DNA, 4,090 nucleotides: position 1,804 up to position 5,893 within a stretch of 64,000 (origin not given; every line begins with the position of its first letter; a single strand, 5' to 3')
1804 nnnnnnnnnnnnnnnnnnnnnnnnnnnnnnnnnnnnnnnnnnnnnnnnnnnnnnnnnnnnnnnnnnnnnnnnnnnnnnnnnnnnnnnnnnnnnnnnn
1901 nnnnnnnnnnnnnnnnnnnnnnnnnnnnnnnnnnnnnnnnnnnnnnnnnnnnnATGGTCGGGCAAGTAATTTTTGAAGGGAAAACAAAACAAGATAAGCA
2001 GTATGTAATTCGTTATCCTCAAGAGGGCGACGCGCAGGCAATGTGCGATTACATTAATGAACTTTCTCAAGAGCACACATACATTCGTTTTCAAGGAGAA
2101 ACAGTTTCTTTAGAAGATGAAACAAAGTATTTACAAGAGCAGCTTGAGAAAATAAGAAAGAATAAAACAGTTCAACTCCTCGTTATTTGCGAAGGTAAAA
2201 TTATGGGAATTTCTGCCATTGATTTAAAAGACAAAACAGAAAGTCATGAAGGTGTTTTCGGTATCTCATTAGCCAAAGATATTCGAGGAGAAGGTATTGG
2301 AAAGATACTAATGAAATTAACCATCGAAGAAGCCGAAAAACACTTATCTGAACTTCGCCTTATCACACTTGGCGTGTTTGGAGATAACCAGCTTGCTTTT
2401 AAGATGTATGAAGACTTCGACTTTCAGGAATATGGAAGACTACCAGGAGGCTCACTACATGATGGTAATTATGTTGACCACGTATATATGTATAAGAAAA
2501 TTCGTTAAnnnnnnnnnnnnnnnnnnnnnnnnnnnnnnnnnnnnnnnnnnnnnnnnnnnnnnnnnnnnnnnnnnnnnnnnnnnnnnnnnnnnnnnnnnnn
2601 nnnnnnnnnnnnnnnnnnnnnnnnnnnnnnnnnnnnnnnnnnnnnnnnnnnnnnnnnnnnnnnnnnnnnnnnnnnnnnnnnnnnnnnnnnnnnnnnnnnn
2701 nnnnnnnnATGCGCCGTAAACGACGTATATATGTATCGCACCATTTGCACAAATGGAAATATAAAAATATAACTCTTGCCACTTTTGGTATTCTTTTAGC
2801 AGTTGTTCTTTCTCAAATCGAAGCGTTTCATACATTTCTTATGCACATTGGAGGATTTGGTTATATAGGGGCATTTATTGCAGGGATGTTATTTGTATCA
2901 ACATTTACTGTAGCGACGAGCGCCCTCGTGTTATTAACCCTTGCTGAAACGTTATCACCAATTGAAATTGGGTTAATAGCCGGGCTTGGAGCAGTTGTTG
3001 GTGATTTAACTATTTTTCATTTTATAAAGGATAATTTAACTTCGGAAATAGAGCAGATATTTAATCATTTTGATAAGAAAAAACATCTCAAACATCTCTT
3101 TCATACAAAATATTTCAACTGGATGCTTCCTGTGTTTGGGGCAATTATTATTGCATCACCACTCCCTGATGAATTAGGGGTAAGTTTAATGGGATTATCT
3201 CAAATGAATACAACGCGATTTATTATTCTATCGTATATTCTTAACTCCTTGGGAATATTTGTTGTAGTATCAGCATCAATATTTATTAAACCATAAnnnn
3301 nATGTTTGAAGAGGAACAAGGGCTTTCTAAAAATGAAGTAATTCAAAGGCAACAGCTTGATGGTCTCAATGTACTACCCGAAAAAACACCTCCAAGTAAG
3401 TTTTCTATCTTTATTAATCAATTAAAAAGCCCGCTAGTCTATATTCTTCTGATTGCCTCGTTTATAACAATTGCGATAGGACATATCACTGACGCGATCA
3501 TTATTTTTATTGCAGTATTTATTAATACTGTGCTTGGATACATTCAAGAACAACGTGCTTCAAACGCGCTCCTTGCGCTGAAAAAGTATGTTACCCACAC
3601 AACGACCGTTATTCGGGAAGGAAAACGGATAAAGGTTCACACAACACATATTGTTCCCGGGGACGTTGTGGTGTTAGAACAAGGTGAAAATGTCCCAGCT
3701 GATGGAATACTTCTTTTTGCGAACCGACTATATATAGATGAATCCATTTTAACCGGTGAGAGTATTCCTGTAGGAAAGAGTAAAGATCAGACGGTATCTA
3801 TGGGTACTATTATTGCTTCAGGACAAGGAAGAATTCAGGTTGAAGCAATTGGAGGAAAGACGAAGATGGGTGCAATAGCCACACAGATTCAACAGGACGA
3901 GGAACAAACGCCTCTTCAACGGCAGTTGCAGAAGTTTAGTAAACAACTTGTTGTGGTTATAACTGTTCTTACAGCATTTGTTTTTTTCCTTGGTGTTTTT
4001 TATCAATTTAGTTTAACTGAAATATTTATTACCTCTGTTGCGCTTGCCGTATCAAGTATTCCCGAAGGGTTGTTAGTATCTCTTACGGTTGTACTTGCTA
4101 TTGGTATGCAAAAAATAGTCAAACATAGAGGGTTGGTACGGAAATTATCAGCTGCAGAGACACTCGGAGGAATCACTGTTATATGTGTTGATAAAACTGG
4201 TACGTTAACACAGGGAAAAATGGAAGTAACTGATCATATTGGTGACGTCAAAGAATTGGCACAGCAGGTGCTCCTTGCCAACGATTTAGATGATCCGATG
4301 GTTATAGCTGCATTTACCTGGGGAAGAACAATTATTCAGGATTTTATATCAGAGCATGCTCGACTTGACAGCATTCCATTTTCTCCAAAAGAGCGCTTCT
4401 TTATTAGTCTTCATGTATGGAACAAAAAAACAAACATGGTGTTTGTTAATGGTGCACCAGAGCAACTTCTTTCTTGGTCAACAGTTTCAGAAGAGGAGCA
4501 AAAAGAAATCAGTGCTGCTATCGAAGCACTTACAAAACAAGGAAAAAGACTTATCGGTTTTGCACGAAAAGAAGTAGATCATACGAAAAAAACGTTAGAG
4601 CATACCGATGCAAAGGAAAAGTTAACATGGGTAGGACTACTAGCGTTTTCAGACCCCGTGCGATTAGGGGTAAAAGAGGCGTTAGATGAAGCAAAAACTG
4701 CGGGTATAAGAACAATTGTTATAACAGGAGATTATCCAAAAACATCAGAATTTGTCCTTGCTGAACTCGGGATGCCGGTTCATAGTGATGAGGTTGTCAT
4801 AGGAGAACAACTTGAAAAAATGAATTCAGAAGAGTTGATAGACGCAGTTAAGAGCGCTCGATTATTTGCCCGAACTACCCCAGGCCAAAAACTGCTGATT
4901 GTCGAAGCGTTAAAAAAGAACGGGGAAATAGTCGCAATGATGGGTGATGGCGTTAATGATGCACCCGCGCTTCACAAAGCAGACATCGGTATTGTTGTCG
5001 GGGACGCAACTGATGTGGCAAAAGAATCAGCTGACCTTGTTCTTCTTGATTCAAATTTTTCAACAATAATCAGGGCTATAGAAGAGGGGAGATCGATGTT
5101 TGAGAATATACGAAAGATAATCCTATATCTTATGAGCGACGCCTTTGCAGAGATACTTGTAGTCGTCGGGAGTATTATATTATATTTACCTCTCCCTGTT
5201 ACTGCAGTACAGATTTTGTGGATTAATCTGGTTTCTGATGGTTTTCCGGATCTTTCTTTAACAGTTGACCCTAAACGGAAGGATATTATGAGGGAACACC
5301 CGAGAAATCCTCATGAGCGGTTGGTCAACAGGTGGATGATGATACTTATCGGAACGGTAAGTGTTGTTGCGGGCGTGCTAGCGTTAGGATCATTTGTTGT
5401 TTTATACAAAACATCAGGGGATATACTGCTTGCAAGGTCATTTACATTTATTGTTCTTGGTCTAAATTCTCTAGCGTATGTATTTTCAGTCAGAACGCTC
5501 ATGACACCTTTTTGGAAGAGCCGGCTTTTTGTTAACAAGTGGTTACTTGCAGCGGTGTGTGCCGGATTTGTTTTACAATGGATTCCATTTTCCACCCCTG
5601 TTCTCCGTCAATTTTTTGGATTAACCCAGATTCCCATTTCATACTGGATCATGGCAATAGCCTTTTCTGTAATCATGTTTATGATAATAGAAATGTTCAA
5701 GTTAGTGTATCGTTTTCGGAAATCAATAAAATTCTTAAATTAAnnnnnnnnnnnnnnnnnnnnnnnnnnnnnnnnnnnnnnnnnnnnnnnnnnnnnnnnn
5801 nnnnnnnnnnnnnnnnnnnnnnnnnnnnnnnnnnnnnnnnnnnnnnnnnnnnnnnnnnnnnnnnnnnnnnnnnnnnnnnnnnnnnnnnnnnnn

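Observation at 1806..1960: Dispersed intergenic repeat family, copy A: exact 14-mer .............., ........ palindromes, a hairpin plus T-run, and an SD-led MKKI mini-ORF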

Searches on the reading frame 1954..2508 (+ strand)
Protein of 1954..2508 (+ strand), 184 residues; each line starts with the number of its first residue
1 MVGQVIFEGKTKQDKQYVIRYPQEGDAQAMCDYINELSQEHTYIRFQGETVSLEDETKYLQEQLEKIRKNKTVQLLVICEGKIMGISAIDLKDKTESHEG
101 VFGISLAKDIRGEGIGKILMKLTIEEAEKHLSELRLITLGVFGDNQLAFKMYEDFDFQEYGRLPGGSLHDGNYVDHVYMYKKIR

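Call 13: search_protein_families(library=pfam, proteins=[window:1954-2508:+], max_evalue=0.01)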
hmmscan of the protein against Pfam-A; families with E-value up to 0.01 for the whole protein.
window:1954-2508:+ (184 aa): 4 families
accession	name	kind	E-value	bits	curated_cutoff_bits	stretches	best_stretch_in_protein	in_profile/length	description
PF00583.31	Acetyltransf_1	-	6.4e-10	39.8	20.7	1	56-157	17-116/116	Acetyltransferase (GNAT) family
PF13508.13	Acetyltransf_7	-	2.6e-06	28.1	27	1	75-159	5-84/84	Acetyltransferase (GNAT) domain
PF13302.13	Acetyltransf_3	-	3.9e-05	24.8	25.4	1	18-153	3-133/138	Acetyltransferase (GNAT) domain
PF13673.13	Acetyltransf_10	-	5.4e-05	23.6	23.6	1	59-161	16-111/128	Acetyltransferase (GNAT) domain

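Call 16: find_encoding_contigs(protein=window:1954-2508:+, flank=10000, max_places=6)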
Protein window:1954-2508:+ (184 aa): 11 contigs read that carry it; 1 place shown.
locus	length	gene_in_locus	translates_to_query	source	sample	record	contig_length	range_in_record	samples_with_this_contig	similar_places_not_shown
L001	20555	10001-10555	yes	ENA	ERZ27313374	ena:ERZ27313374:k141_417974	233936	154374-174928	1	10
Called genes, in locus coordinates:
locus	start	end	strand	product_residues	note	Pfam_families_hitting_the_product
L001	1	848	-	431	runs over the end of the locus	PF00709:Adenylsucc_synt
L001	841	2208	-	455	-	PF00206:Lyase_1, PF08328:ASL_C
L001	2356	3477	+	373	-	PF02954:HTH_8, PF13683:rve_3 (weak)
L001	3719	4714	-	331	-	PF00149:Metallophos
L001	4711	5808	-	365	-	PF00149:Metallophos, PF09423:PhoD (weak)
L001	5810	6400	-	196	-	-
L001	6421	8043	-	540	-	-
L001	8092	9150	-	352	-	PF00512:HisKA, PF02518:HATPase_c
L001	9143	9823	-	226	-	PF00072:Response_reg, PF00486:Trans_reg_C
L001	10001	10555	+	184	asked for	PF00583:Acetyltransf_1, PF13508:Acetyltransf_7 (weak)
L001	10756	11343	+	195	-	-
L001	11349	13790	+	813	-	PF00690:Cation_ATPase_N, PF00122:E1-E2_ATPase, PF00702:Hydrolase, PF13246:Cation_ATPase, PF08282:Hydrolase_3 (weak), PF00689:Cation_ATPase_C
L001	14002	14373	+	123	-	-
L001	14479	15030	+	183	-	PF04542:Sigma70_r2, PF08281:Sigma70_r4_2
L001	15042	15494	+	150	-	-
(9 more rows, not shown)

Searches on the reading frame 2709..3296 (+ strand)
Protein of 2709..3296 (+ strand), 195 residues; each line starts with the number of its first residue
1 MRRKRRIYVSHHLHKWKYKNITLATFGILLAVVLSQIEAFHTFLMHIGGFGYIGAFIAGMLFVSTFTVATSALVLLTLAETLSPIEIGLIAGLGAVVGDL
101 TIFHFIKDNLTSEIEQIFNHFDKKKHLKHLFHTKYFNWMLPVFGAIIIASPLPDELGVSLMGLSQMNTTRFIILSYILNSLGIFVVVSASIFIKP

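Call 13: search_protein_families(library=pfam, proteins=[window:2709-3296:+], max_evalue=0.01)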
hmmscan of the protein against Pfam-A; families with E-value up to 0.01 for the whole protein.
window:2709-3296:+ (195 aa): 1 family
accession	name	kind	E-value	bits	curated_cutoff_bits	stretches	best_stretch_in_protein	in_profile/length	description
PF09335.16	VTT_dom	-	2.4e-05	25.2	33.9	1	74-189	6-120/123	VTT domain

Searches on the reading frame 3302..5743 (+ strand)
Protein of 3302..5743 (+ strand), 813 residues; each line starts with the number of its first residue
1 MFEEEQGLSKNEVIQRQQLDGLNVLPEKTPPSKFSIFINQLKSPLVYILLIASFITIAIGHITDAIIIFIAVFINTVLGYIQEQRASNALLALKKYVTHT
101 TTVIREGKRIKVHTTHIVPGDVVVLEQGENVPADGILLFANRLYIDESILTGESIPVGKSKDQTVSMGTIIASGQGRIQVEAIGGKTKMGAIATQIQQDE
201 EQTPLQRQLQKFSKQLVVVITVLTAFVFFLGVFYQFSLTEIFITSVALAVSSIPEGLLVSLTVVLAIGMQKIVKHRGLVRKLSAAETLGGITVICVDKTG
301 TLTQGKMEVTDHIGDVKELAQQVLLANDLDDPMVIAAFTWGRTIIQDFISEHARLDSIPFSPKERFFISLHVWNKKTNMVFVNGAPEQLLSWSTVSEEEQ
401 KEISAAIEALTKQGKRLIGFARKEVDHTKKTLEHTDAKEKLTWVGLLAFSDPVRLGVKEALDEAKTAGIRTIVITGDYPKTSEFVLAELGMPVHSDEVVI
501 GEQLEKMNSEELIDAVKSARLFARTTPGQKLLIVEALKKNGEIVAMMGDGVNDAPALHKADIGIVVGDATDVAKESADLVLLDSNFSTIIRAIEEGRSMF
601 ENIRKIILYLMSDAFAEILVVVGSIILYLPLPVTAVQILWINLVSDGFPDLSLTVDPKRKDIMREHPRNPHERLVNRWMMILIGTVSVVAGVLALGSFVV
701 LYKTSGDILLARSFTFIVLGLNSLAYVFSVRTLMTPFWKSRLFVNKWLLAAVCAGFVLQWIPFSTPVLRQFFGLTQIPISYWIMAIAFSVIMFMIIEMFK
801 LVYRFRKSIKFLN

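Call 13: search_protein_families(library=pfam, proteins=[window:3302-5743:+], max_evalue=0.01)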
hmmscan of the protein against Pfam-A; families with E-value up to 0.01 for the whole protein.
window:3302-5743:+ (813 aa): 7 families
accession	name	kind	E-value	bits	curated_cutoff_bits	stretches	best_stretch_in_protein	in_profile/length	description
PF00122.25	E1-E2_ATPase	-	7.8e-48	162.8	28.1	1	98-275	4-181/181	E1-E2 ATPase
PF00689.26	Cation_ATPase_C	-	5.6e-42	143.9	27.3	1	630-802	1-175/175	Cation transporting ATPase, C-terminus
PF00702.32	Hydrolase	-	1.6e-22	81.3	26.4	1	291-561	1-191/191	haloacid dehalogenase-like hydrolase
PF00690.31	Cation_ATPase_N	-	2.8e-13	49.8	20.4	1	4-55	17-68/69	Cation transporter/ATPase, N-terminus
PF08282.18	Hydrolase_3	-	2.1e-07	31.4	20.9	1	534-593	196-255/255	haloacid dehalogenase-like hydrolase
PF12710.13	HAD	-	0.00027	21.8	27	1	452-558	88-189/189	haloacid dehalogenase-like hydrolase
PF13246.12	Cation_ATPase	-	0.0035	17.8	21.7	1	313-392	20-87/91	Cation transport ATPase (P-type)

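Call 19: find_related_loci(query=window:3302-5743:+, collection=metagenome_contigs, flank=5000)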
Query window:3302-5743:+ (813 aa) in metagenome_contigs; peptide patterns used: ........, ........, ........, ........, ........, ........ (x = any residue, [..] = any of these).
600 stretches matched a pattern (row limit reached: there are more); 548 encode a relative of the query (tblastn E <= 1e-3); the best 80 are kept; 80 distinct loci.
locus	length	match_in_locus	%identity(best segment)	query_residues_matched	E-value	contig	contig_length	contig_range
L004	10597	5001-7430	78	1-810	0e+0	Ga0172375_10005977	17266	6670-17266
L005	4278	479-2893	80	1-805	0e+0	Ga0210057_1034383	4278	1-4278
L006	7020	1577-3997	76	1-807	0e+0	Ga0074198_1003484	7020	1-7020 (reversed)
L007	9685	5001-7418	72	1-806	0e+0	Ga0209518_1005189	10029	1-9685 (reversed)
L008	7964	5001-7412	70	1-804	0e+0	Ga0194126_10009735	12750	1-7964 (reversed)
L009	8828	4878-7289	70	1-804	0e+0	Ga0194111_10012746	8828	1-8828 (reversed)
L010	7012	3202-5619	71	1-806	0e+0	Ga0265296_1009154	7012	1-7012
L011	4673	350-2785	70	1-812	0e+0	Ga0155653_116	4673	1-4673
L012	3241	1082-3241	78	1-720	0e+0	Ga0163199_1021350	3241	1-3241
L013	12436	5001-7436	70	1-812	0e+0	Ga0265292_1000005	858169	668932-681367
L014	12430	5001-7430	70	1-810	0e+0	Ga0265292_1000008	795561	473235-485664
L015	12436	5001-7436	68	1-812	0e+0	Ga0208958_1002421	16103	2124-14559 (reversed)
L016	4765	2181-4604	66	1-808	0e+0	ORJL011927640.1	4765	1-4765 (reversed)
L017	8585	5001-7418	65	1-806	0e+0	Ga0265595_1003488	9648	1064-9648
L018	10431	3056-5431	68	1-792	0e+0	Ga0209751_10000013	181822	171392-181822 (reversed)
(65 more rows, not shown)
